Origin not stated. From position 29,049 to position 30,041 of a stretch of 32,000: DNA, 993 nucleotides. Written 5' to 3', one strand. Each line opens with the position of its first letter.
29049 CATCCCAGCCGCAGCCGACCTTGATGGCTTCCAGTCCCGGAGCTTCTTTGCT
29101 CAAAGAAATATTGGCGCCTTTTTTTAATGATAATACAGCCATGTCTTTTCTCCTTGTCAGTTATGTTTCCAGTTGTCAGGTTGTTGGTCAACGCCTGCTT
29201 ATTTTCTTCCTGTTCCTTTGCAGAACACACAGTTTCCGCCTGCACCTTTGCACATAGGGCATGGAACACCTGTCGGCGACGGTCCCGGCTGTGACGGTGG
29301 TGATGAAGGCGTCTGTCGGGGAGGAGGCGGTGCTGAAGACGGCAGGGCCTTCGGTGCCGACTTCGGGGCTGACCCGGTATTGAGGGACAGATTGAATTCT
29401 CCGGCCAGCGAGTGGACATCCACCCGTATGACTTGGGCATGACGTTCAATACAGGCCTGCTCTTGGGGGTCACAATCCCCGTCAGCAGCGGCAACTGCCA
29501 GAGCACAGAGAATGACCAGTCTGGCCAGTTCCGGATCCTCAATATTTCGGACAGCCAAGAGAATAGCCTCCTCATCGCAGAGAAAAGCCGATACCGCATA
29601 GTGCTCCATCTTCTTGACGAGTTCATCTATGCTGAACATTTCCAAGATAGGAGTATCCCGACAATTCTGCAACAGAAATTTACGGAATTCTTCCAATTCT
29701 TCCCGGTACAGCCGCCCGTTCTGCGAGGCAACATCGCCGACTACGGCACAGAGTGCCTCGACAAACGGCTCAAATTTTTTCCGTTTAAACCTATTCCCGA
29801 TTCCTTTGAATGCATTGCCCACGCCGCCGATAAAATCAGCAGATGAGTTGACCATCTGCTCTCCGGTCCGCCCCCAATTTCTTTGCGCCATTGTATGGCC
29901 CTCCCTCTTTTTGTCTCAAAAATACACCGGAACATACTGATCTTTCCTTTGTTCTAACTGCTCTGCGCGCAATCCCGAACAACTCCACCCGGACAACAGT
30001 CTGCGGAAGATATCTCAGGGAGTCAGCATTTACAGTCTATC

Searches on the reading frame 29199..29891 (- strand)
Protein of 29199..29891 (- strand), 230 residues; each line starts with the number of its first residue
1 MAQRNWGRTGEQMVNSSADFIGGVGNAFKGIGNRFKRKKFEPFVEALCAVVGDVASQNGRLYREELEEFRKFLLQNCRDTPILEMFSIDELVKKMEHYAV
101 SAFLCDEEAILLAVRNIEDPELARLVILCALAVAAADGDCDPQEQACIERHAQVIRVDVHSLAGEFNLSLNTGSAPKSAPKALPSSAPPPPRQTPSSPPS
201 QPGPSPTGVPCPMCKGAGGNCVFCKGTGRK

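Call 4: search_protein_families(library=pfam, proteins=[window:29199-29891:-], max_evalue=1)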
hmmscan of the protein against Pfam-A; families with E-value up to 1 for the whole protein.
window:29199-29891:- (230 aa): 5 families
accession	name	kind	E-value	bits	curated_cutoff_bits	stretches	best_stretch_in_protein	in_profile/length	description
PF05099.18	TerB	-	3.4e-09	37.4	24.4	1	46-160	3-111/118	Tellurite resistance protein TerB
PF04391.17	DUF533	-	0.047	13.7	29.6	1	118-156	65-103/178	Protein of unknown function (DUF533)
PF09035.16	Tn916-Xis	-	0.067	13.8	22.9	1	12-46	34-65/69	Excisionase from transposon Tn916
PF10264.15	Stork_head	-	0.16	12.7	27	1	36-67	5-36/79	Winged helix Storkhead-box1 domain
PF17302.8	DUF5351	-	0.72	10.6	27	0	211-218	20-27/29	Family of unknown function (DUF5351)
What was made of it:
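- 29199..29891 (-): TerB with C-terminal Zn-ribbon. PF05099 E 3.4e-9 (call 4).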

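Call 46: search_protein_families(library=padloc, proteins=[window:29199-29891:-], max_evalue=0.01)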
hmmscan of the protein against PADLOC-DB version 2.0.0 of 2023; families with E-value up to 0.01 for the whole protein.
window:29199-29891:- (230 aa): 0 families
